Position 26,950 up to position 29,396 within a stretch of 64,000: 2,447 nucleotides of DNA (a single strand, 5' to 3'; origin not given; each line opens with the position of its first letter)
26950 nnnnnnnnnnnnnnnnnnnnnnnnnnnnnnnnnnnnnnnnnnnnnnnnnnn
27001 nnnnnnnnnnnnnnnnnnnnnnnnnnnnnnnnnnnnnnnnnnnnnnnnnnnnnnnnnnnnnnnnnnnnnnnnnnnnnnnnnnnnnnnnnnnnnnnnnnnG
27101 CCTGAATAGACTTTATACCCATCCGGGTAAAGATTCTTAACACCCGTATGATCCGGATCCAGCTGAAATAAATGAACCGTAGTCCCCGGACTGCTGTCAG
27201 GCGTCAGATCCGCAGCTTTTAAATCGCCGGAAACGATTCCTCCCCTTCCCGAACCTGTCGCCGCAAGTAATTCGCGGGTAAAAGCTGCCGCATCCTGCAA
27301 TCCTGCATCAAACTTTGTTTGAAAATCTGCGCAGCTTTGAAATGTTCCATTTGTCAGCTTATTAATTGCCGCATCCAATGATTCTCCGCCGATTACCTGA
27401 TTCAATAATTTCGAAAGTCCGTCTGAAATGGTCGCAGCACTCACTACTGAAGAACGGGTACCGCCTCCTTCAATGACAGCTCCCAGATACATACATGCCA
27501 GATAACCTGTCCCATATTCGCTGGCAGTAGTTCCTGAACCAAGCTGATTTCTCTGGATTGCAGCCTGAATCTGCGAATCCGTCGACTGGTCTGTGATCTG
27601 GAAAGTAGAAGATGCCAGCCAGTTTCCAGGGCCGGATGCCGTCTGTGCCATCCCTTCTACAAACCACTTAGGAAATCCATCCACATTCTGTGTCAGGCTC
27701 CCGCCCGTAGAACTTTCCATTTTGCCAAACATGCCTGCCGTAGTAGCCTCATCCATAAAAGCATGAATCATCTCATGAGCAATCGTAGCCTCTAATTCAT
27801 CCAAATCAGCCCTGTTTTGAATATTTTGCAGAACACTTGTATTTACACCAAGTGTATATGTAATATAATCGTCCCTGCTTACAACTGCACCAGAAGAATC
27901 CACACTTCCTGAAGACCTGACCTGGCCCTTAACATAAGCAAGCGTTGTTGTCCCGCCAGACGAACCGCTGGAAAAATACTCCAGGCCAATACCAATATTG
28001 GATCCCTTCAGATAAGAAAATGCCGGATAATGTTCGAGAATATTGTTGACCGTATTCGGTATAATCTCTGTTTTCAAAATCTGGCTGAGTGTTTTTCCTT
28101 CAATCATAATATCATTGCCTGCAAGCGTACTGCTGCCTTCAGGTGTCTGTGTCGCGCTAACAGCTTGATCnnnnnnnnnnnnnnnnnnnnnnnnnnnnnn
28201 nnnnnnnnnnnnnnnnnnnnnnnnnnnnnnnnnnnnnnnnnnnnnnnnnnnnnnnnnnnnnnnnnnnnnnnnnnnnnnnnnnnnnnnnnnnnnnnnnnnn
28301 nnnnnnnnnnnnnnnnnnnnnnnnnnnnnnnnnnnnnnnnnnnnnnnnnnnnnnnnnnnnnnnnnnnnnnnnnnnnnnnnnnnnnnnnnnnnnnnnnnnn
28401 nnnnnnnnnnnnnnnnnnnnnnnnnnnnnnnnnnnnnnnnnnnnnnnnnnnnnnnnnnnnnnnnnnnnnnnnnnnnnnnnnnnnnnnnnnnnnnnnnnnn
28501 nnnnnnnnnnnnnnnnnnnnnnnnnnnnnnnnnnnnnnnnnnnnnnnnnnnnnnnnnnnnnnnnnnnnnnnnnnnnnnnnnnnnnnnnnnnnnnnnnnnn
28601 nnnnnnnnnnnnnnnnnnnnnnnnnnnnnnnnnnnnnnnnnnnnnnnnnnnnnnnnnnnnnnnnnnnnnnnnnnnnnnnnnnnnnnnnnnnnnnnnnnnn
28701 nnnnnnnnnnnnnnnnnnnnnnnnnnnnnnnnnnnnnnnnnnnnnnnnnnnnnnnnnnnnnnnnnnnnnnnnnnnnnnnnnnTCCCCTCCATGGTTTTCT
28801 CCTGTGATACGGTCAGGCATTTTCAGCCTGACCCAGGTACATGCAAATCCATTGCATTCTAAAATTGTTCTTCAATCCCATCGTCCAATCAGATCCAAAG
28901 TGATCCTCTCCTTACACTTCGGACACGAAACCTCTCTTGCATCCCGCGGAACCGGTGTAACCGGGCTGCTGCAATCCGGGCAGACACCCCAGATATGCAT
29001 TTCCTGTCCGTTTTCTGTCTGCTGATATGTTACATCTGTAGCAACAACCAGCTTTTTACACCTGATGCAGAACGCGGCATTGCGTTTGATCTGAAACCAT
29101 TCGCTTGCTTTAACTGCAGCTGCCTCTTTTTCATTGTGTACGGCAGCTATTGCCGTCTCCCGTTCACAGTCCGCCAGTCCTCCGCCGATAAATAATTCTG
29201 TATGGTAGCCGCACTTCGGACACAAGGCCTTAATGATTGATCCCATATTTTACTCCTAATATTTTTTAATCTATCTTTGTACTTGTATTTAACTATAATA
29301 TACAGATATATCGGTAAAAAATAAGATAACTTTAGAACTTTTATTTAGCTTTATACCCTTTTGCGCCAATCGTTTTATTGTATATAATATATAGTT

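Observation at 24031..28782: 1583-aa flagellin carrying a protease plus a beta-helix module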

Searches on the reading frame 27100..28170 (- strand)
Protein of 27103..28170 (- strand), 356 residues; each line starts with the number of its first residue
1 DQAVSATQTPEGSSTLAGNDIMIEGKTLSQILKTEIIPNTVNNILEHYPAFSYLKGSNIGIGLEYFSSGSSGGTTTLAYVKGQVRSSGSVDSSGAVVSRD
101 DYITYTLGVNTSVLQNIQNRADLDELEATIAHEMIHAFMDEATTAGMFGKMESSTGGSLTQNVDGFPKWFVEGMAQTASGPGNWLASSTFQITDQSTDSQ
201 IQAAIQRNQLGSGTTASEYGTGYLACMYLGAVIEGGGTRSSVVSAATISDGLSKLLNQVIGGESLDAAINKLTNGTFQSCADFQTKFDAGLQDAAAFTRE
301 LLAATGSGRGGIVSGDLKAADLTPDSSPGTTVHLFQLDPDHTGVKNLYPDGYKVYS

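Call 31: search_solved_structures(query=window:27100-28140:-, max_evalue=10, show_alignments=3)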
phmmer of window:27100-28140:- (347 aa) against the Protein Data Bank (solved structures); distinct sequences matched with E-value up to 10: 1.
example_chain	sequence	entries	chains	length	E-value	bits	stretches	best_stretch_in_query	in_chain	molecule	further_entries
9tet_A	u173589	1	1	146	1.4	11.5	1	27-76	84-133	CRISPR-associated Csx15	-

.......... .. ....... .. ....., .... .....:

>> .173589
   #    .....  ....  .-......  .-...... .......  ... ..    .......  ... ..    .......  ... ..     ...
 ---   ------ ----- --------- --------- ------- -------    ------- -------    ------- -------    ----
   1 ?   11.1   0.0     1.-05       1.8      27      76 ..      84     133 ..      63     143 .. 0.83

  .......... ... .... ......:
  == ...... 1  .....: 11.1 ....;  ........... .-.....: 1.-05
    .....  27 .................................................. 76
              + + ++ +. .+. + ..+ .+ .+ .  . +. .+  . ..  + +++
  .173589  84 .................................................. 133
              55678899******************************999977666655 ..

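Call 51: search_solved_structures(query=A3, max_evalue=10, show_alignments=3)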
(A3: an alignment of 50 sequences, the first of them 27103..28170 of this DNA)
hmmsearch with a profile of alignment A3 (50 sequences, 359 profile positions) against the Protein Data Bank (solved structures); distinct sequences matched with E-value up to 10: 9.
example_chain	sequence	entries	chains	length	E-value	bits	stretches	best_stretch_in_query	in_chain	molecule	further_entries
2w7w_A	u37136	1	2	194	0.057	15.6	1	266-320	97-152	SUPEROXIDE DISMUTASE [FE]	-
2l0d_A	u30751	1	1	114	0.14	14.3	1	37-133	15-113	Cell surface protein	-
7rk0_A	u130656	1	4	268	0.32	13.1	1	146-204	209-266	Thiamine thiazole synthase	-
7ul3_C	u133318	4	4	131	0.74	11.9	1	164-219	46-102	Nanobody 6M | Nanobody6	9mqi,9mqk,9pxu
1isa_A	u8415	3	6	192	0.85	11.7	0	265-317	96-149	IRON(II) SUPEROXIDE DISMUTASE | IRON(III) SUPEROXIDE DISMUTASE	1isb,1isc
1za5_A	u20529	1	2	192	0.96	11.5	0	265-317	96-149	Superoxide dismutase [Fe]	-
2bkb_A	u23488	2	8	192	0.96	11.5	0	265-317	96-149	SUPEROXIDE DISMUTASE [FE]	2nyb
6mdw_A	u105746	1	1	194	1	11.4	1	112-136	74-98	SprT-like domain-containing protein Spartan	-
6mdx_A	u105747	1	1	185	1.4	11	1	115-136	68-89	SprT-like domain-containing protein Spartan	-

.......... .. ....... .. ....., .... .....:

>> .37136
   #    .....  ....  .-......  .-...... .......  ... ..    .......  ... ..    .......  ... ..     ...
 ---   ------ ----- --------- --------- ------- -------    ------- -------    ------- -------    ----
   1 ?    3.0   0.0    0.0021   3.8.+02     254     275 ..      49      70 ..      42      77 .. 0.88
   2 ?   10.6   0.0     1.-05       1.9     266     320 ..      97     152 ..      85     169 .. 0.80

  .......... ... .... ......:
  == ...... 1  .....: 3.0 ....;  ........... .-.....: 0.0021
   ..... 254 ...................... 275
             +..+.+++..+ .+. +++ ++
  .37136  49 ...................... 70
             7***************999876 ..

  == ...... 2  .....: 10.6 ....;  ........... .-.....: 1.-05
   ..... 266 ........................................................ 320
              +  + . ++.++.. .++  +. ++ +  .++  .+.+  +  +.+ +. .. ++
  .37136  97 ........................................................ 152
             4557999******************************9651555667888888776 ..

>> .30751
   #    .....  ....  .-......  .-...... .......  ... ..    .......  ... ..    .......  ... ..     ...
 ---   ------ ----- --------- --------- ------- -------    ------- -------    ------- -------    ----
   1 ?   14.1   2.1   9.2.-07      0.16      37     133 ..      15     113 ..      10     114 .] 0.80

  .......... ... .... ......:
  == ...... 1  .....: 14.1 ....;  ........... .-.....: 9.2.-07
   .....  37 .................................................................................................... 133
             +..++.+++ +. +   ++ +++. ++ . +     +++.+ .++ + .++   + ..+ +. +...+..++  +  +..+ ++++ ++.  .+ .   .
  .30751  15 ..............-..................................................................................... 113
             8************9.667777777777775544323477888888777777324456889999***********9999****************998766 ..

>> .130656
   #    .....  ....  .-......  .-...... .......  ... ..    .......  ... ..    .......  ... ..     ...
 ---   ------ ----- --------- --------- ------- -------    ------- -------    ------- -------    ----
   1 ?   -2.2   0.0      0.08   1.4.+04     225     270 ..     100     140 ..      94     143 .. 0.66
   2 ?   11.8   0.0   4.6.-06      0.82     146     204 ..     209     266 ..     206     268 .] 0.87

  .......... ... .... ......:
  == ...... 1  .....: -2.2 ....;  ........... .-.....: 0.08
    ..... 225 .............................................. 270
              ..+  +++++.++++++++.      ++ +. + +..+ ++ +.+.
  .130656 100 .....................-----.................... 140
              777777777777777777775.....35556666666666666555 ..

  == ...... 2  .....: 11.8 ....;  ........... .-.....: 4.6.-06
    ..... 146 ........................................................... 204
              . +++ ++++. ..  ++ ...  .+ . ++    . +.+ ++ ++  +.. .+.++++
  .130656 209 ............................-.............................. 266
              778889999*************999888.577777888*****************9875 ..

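Call 52: search_protein_families(library=pfam, alignment_id=A3, max_evalue=1)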
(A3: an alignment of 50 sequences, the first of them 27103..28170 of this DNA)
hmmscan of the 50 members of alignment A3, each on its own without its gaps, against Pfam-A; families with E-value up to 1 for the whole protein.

A. member 1, window:27103-28170:- (356 aa): 2 families
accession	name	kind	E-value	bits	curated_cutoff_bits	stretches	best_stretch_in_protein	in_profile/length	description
PF10263.15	SprT-like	-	0.044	14.1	25.6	1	120-139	55-74/108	SprT-like family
PF22158.1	M157_N_1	-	0.051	14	27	1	73-117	79-124/139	MHC class I-like protein M157, N-terminal domain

B. families by the number of members that match (of 50 scanned): 27 families (the first 25 are shown)
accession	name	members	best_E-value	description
PF10263.15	SprT-like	41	0.00036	SprT-like family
PF09768.15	Peptidase_M76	7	0.044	Peptidase M76 family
PF01433.26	Peptidase_M1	6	0.031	Peptidase family M1 domain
PF18958.6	DUF5700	5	0.017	Putative zinc dependent peptidase (DUF5700)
PF01752.23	Peptidase_M9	3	0.0096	Collagenase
PF01431.27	Peptidase_M13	3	0.029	Peptidase family M13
PF07607.17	DUF1570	3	0.057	Protein of unknown function (DUF1570)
PF01435.24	Peptidase_M48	2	0.015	Peptidase family M48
PF04450.18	BSP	2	0.064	Peptidase of plants and bacteria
PF12217.14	End_beta_propel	1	0.0032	Catalytic beta propeller domain of bacteriophage endosialidase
PF13485.12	Peptidase_MA_2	1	0.024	Peptidase MA superfamily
PF22097.1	McpB_HAMP_1st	1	0.042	Methyl-accepting chemotaxis protein McpB, first HAMP domain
PF22158.1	M157_N_1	1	0.051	MHC class I-like protein M157, N-terminal domain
PF20782.3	TssR_VWA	1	0.062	TssR protein VWA domain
PF11513.13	TA0956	1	0.071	Thermoplasma acidophilum protein TA0956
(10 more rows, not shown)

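Call 66: search_protein_representatives(protein=window:27103-28170:-)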
Query: 356 residues. Proteins with E-value up to 0.001 (for the whole library): 390; up to 1e-10: 222; up to 1e-30: 88. The best 150 are listed.
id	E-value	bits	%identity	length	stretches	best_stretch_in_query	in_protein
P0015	4.6e-130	450.2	63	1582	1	8-356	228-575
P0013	4.3e-129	447.0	65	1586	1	4-356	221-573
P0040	1.7e-92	326.8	53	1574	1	1-354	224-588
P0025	1.3e-90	320.6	57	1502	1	5-355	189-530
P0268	2.0e-81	290.3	52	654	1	7-354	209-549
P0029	3.2e-77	276.5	49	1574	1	5-355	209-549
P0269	1.5e-72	261.2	50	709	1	20-354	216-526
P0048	7.2e-70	252.4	50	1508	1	5-354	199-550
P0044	1.8e-69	251.1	53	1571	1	23-354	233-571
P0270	9.2e-66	238.9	59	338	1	134-356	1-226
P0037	5.9e-63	229.6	58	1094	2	174-356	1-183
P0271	2.1e-60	221.2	45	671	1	5-356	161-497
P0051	2.5e-60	221.0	53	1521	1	5-349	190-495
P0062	1.1e-59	218.9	47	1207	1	11-356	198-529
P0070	7.5e-59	216.1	46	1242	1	6-352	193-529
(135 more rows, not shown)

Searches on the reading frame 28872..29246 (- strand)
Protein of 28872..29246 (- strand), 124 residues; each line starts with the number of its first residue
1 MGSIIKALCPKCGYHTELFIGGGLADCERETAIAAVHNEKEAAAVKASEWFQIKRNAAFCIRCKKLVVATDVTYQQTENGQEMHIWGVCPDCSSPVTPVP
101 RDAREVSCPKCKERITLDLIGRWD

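Call 9: search_protein_families(library=pfam, proteins=[window:28872-29246:-], max_evalue=0.001)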
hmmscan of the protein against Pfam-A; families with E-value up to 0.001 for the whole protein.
window:28872-29246:- (124 aa): 3 families
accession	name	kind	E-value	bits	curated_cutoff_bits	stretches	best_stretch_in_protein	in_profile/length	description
PF25207.1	DUF7837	-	0.00016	22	27.8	0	60-98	8-46/47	Domain of unknown function (DUF7837)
PF12773.13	DZR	-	0.00036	21.1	27.3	0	88-116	14-35/45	Double zinc ribbon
PF18930.5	DUF5679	-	0.00073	20.1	27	1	60-96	2-37/40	Domain of unknown function (DUF5679)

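Call 57: find_homologous_proteins(query=window:28872-29246:-, max_evalue=0.001)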
Query window:28872-29246:- (124 aa): 3 proteins with E <= 0.001 among 21 candidates.
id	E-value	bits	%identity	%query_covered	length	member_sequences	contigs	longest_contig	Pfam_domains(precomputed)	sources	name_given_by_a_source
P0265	2.4e-68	246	84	100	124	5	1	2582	-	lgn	-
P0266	5.8e-43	164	61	100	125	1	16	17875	-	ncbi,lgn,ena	-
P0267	8.3e-40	154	57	100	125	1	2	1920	-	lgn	-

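Call 82: search_protein_families(library=ncbifam, proteins=[window:28872-29246:-], max_evalue=0.01)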
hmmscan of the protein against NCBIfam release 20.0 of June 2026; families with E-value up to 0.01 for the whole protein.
window:28872-29246:- (124 aa): 3 families
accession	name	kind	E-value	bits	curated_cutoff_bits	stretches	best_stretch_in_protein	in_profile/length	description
NF047912.1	ECs_2282_CxxC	subfamily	0.0023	17.8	37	0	89-118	5-40/60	ECs_2282 family putative zinc-binding protein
NF038384.1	zinc_YnfU_fam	subfamily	0.0059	16.2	36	0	5-17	15-27/52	YnfU family zinc-binding protein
NF009146.0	PRK12496.1-3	equivalog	0.0068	16.1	268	0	78-105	130-157/162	hypothetical protein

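Call 83: search_solved_structures(query=A4, max_evalue=10, show_alignments=1)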
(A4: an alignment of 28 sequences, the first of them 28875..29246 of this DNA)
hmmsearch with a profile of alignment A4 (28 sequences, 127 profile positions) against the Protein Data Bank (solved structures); distinct sequences matched with E-value up to 10: 110 (the best 60 are shown).
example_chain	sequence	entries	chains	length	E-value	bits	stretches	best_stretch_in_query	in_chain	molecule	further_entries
2i13_A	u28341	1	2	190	4.5e-06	30.1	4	53-118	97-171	Aart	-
6knb_B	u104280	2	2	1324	0.0003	24.2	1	43-118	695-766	DNA polymerase D DP2 (DNA polymerase II large) subunit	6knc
9fhl_W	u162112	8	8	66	0.0045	20.4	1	84-124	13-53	Small ribosomal subunit protein eS27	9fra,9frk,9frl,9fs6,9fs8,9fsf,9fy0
9v21_sC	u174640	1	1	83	0.0048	20.3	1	89-119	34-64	Small ribosomal subunit protein eS27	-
6hms_B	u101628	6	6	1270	0.005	20.2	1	45-118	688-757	DNA polymerase II large subunit,DNA polymerase II large subunit | DP2 | DNA polymerase II large subunit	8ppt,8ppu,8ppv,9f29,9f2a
9v1j_sC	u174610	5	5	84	0.005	20.2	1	89-119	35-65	Small ribosomal subunit protein eS27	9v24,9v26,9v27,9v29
6t8h_B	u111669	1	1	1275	0.005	20.2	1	45-118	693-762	DP2 subunit of D-family DNA-polymerase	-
4qiw_P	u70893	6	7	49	0.0056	20.1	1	88-121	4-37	DNA-directed RNA polymerase subunit P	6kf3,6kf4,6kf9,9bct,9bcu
2cor_A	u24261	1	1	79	0.0058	20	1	62-120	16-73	PINCH protein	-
2m0d_A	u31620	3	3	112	0.0075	19.7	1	60-119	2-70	Zinc finger and BTB domain-containing protein 17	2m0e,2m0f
9o17_AX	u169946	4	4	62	0.0075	19.6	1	76-120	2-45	Small ribosomal subunit protein eS27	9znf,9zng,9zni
9fhl_Y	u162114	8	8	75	0.008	19.6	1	70-116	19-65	Small ribosomal subunit protein eS31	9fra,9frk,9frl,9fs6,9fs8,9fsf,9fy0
1pft_A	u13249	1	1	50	0.012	19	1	89-120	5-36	TFIIB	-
8uxz_D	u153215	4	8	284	0.012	19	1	76-121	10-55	Acetyl-coenzyme A carboxylase carboxyl transferase subunit beta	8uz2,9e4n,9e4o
1mey_C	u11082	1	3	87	0.013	18.8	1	60-119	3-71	CONSENSUS ZINC FINGER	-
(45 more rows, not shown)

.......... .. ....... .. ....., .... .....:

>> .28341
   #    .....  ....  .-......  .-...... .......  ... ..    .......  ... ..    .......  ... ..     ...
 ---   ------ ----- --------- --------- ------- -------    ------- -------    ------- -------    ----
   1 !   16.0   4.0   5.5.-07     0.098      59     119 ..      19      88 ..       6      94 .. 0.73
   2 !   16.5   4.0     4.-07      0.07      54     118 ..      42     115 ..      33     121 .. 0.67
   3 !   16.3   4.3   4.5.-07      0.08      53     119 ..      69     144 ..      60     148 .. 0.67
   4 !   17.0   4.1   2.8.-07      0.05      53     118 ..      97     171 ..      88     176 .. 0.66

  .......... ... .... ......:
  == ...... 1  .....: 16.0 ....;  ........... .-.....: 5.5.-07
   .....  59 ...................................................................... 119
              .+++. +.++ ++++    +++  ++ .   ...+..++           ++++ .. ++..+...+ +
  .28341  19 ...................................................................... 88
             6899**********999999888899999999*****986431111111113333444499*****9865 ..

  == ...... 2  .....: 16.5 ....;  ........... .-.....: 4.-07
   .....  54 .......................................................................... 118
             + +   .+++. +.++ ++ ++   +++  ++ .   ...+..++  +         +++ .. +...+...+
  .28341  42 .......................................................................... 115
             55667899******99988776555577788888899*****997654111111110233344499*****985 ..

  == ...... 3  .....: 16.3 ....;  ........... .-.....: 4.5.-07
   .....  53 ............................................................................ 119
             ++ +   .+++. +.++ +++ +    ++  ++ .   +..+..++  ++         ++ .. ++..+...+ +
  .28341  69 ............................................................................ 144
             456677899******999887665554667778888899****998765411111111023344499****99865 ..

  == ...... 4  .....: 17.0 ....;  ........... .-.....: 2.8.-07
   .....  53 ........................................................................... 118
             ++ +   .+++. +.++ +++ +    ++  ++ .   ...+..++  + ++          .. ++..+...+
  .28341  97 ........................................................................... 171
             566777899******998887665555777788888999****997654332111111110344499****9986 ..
